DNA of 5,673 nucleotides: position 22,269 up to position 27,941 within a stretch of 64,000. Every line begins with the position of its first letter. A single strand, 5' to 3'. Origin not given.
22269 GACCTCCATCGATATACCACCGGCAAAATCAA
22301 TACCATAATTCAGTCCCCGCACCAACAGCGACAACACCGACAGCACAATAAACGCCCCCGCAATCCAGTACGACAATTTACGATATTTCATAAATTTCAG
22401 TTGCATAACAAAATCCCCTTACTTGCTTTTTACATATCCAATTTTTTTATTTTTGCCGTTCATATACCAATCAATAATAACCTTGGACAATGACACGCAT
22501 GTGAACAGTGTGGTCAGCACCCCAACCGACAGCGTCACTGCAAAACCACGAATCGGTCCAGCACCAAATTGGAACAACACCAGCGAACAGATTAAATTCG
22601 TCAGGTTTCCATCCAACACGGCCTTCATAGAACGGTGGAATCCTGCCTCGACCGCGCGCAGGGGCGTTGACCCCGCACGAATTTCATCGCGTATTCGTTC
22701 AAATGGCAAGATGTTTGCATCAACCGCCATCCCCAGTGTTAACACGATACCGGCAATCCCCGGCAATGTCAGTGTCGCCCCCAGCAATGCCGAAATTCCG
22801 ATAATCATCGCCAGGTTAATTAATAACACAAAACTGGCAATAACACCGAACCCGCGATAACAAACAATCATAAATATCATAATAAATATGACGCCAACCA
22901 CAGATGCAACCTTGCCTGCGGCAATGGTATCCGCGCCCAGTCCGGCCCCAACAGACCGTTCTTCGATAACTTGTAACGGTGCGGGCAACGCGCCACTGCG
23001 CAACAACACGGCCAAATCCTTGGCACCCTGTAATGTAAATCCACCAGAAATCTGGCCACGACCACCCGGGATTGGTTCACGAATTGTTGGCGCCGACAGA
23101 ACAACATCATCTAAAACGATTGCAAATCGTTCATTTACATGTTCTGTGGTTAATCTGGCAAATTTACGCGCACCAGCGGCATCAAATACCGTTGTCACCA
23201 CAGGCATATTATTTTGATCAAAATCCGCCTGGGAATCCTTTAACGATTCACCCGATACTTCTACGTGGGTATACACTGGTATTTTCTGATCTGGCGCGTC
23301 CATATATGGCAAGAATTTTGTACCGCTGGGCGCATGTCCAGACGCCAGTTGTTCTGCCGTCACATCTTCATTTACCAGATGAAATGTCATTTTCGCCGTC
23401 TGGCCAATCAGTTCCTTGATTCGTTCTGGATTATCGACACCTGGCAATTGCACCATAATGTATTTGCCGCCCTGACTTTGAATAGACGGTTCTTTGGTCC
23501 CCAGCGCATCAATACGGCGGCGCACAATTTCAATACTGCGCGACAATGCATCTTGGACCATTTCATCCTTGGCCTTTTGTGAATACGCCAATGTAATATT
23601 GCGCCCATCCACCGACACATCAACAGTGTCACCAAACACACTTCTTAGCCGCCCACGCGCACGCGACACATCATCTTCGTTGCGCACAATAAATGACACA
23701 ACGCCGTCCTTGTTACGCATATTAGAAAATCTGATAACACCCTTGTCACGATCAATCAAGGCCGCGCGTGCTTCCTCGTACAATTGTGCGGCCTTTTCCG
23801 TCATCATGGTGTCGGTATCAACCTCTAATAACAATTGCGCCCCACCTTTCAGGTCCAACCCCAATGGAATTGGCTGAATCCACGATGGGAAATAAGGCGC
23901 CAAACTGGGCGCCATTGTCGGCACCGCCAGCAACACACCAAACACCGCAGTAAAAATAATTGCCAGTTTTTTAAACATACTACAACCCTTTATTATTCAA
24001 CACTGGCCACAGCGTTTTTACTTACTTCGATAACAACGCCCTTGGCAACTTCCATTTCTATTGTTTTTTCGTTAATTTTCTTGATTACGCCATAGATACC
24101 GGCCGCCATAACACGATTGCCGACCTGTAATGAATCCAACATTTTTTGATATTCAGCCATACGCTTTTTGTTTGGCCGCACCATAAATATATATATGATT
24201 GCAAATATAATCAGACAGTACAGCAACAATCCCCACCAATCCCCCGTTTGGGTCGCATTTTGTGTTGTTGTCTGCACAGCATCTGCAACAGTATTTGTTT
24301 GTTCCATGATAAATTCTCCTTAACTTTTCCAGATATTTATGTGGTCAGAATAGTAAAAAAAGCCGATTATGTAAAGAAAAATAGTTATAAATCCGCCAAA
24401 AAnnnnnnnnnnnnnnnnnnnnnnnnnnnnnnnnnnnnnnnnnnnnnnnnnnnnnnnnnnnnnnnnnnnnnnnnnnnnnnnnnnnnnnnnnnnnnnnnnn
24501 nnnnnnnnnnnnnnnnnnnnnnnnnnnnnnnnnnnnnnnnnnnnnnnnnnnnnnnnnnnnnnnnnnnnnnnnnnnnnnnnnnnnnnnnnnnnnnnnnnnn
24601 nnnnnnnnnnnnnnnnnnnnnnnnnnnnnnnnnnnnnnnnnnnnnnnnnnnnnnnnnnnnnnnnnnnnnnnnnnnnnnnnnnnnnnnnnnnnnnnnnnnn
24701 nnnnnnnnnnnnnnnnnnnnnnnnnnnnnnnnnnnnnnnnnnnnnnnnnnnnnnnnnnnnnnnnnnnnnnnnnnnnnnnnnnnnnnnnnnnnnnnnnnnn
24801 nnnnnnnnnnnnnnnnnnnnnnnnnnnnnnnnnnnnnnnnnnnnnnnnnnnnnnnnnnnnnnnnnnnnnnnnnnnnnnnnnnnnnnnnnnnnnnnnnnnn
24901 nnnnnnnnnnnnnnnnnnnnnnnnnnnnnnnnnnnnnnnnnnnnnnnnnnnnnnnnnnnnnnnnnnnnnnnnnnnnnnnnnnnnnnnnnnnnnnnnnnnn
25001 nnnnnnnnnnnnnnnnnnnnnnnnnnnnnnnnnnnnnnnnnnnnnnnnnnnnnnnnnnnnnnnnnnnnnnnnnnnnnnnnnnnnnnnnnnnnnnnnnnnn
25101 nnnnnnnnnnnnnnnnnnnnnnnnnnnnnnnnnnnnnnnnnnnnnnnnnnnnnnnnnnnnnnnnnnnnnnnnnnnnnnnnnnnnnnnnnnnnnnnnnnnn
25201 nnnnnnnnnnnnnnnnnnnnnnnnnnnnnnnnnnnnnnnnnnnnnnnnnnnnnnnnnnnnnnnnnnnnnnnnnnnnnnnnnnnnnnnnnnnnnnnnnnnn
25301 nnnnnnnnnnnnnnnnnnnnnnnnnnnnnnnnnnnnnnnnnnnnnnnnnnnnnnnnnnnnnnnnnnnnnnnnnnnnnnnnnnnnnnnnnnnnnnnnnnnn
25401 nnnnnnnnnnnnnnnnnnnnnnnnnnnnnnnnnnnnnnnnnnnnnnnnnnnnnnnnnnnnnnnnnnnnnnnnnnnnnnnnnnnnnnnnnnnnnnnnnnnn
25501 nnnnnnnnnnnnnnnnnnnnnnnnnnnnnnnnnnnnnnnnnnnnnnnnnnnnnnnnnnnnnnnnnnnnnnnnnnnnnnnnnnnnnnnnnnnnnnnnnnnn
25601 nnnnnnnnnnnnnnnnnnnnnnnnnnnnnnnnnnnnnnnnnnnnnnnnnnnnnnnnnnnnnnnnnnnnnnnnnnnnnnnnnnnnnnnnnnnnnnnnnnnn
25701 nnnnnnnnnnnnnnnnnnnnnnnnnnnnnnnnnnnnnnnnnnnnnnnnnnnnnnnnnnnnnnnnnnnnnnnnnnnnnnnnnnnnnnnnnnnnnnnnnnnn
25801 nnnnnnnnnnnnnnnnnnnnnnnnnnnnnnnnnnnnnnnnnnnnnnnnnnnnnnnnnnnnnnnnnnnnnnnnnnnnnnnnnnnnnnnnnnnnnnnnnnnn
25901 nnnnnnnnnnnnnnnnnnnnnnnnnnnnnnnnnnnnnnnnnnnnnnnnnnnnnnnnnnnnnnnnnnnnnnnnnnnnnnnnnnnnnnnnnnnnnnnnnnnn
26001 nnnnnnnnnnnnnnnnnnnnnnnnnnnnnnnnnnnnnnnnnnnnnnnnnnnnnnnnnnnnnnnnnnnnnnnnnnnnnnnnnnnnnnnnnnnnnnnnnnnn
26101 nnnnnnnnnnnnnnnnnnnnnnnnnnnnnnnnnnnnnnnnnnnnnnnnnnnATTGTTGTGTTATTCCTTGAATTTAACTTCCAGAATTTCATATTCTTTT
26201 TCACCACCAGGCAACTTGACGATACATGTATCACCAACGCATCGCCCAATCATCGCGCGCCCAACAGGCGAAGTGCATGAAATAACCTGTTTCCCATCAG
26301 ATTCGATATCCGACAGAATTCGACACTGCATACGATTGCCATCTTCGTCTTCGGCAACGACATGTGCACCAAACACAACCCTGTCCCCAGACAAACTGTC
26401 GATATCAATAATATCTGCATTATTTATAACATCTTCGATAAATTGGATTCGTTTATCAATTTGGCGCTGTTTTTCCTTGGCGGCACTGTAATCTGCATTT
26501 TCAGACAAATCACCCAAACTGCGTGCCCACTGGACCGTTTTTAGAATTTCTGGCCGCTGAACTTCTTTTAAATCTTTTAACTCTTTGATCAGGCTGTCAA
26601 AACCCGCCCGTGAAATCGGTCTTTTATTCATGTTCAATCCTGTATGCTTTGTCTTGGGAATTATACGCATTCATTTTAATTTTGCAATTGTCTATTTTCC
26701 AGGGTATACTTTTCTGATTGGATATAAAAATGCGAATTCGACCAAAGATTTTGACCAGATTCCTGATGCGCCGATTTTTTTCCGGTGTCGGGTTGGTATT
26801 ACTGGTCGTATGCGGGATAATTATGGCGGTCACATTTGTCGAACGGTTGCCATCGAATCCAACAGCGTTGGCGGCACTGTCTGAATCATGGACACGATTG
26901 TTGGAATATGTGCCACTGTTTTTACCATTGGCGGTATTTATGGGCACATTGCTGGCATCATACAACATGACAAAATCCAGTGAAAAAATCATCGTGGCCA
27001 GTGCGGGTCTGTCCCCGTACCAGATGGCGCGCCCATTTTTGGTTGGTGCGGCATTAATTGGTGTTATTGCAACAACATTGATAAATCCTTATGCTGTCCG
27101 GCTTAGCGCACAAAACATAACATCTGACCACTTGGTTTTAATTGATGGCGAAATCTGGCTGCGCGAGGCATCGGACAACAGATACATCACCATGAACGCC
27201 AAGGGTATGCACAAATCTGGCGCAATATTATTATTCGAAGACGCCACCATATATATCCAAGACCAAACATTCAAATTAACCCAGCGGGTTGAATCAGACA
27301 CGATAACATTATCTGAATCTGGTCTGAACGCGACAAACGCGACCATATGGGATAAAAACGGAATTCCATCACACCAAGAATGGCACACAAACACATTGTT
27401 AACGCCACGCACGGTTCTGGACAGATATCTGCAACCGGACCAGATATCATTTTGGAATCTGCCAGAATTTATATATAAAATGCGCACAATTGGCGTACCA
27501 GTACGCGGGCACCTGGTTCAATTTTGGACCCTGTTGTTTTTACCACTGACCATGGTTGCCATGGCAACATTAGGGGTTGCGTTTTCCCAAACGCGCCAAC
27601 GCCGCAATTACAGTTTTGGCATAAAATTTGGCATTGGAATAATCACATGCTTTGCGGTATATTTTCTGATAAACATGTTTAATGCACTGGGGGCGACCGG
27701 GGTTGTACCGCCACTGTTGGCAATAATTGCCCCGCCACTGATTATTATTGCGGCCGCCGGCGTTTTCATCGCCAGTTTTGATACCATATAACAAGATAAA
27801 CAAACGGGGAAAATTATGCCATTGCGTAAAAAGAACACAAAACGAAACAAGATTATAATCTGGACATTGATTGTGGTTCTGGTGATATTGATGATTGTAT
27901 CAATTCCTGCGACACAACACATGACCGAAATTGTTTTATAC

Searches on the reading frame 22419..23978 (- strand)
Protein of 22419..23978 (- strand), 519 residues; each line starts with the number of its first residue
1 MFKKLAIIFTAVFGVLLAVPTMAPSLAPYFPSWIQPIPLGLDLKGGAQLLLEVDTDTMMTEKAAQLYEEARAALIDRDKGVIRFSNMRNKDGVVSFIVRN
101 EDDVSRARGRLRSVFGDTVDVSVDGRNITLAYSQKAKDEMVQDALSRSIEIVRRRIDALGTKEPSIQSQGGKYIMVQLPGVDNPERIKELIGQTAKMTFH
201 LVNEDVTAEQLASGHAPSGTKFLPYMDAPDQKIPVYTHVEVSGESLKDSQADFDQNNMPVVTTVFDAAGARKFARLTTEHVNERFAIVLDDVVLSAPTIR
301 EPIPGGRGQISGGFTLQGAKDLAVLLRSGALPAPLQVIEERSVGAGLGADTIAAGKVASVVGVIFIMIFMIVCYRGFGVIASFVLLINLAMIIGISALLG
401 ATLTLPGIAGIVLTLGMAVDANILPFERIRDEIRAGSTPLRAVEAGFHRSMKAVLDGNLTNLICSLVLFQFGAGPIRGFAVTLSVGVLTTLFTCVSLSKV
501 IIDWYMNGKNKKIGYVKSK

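Call 64: search_protein_families(library=pfam, proteins=[window:22419-23978:-], max_evalue=0.00001)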
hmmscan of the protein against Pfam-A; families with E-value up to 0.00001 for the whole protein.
window:22419-23978:- (519 aa): 3 families
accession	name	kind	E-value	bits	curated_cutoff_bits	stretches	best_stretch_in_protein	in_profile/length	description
PF22599.2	SecDF_P1_head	-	5.7e-37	126.5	27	1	223-333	4-114/114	SecDF, P1 head subdomain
PF21760.3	SecD_1st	-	1.3e-25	89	27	1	146-204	2-60/60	Protein translocase subunit SecDF, P1 domain, N-terminal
PF02355.23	SecD_SecF_C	-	5.3e-14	52.5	20.5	1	336-506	14-187/189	Protein export membrane protein SecD/SecF, C-terminal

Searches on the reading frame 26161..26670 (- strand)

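Call 64: search_protein_families(library=pfam, proteins=[window:26161-26670:-], max_evalue=0.00001)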
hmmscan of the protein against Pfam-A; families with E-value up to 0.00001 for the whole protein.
window:26161-26670:- (169 aa): 2 families
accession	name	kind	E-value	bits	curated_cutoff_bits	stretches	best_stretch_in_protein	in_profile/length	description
PF03449.20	GreA_GreB_N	-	4.6e-27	94.5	24.5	1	18-87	2-71/71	Transcription elongation factor, N-terminal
PF01272.25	GreA_GreB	-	1.6e-19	70.1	26.9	1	95-166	3-76/77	Transcription elongation factor, GreA/GreB, C-term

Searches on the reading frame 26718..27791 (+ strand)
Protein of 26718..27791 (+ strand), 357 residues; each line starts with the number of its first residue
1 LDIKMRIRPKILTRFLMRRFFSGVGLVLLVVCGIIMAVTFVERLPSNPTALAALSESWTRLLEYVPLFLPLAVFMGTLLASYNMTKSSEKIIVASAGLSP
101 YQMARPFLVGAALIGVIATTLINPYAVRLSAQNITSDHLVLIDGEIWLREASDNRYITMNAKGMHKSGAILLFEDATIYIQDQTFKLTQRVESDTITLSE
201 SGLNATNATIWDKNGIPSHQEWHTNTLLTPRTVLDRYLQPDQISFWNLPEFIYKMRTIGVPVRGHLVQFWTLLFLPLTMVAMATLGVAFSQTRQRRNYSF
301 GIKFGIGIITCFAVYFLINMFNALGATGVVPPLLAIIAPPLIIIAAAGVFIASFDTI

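Call 64: search_protein_families(library=pfam, proteins=[window:26718-27791:+], max_evalue=0.00001)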
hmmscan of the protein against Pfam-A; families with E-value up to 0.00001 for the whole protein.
window:26718-27791:+ (357 aa): 1 family
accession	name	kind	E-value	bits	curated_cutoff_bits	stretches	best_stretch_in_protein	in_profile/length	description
PF03739.19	LptF_LptG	-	3e-45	155.2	27.9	1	14-350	1-350/353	Lipopolysaccharide export system permease LptF/LptG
